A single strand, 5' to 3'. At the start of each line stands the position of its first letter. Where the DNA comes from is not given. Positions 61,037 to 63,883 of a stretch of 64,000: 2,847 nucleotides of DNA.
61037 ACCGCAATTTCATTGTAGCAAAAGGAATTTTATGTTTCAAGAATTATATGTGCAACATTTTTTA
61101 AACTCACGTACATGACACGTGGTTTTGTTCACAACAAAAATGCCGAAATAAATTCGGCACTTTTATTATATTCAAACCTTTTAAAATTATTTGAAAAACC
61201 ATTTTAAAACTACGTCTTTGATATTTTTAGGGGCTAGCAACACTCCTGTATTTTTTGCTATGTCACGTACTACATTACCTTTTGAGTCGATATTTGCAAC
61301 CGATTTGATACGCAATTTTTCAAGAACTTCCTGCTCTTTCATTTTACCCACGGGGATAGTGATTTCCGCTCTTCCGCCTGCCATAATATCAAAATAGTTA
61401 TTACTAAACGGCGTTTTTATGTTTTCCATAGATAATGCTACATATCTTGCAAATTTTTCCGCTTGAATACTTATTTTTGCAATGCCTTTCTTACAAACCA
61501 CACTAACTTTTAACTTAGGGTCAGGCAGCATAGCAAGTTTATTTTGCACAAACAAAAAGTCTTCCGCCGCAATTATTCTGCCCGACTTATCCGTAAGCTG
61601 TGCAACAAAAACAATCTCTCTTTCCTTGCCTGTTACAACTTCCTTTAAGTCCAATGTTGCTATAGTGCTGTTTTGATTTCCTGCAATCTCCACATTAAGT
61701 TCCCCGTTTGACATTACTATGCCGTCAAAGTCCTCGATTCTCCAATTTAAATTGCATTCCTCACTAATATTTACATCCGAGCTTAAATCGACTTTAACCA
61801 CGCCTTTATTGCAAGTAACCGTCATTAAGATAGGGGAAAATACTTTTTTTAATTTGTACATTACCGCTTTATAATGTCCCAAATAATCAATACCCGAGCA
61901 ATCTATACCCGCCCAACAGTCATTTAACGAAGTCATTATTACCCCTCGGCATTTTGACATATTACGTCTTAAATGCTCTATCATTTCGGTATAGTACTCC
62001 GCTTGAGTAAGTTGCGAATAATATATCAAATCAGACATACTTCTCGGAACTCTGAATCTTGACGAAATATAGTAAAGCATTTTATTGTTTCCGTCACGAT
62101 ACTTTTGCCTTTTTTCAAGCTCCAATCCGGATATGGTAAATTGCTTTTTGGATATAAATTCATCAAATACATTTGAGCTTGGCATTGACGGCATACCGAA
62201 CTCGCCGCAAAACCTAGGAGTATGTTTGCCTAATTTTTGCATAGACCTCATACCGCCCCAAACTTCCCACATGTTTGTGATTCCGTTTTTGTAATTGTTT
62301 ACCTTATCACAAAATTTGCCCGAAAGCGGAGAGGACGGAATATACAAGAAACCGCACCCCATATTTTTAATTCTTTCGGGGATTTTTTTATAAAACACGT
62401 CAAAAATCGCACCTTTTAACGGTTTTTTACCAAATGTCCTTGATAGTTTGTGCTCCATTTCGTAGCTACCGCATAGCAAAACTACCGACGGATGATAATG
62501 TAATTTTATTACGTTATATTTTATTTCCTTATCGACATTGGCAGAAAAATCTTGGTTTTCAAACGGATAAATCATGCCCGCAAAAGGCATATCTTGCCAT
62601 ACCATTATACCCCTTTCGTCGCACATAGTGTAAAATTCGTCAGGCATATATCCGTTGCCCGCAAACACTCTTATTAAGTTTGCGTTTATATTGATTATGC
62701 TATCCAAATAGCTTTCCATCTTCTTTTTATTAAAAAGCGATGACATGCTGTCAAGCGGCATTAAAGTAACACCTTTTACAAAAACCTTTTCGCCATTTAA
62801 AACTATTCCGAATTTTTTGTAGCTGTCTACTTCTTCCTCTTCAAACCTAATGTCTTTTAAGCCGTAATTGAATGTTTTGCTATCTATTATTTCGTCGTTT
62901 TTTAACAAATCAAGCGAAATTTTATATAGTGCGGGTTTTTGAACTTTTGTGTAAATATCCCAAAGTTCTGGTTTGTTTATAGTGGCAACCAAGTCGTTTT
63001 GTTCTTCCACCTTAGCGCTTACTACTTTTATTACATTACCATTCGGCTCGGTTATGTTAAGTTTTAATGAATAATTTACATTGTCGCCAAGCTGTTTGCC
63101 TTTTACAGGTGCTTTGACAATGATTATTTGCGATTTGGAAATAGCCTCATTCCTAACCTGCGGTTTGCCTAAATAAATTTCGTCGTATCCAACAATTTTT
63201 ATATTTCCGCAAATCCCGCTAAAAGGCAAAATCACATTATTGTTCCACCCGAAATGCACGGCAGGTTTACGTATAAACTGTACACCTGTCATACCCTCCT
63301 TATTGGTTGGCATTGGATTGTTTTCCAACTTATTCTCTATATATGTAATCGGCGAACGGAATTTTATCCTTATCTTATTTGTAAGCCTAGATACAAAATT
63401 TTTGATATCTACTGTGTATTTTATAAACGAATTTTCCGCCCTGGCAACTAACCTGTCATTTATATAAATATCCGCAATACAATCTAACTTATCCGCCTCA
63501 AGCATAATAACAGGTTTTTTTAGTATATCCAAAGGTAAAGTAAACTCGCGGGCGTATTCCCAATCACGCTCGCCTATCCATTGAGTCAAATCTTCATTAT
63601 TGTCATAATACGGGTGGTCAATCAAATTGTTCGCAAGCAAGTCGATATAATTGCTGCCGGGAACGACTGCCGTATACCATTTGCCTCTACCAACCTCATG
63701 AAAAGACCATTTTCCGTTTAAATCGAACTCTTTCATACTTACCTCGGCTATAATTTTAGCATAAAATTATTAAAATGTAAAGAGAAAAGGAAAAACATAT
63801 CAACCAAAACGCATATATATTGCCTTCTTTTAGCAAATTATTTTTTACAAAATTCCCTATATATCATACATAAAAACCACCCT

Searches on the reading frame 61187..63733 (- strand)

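Call 75: search_protein_families(library=pfam, proteins=[window:61187-63733:-], max_evalue=0.00001)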
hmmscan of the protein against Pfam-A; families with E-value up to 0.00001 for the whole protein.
window:61187-63733:- (848 aa): 5 families
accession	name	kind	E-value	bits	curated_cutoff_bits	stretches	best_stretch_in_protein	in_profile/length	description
PF22666.2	Glyco_hydro_2_N2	-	4.6e-45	154.1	27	1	9-175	1-166/167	Glycosyl hydrolase 2 galactose-binding domain-like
PF17753.7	Ig_mannosidase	-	1e-12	47.9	22.6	1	736-814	1-80/81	Ig-fold domain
PF17786.7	Mannosidase_ig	-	2.4e-10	41.2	23.4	1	646-732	3-90/91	Mannosidase Ig/CBM-like domain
PF00703.27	Glyco_hydro_2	-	2.1e-09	38.5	23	1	192-292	7-108/109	Glycosyl hydrolases family 2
PF02837.24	Glyco_hydro_2_N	-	2.8e-06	27.8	28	1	5-135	4-145/169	Glycosyl hydrolases family 2, sugar binding domain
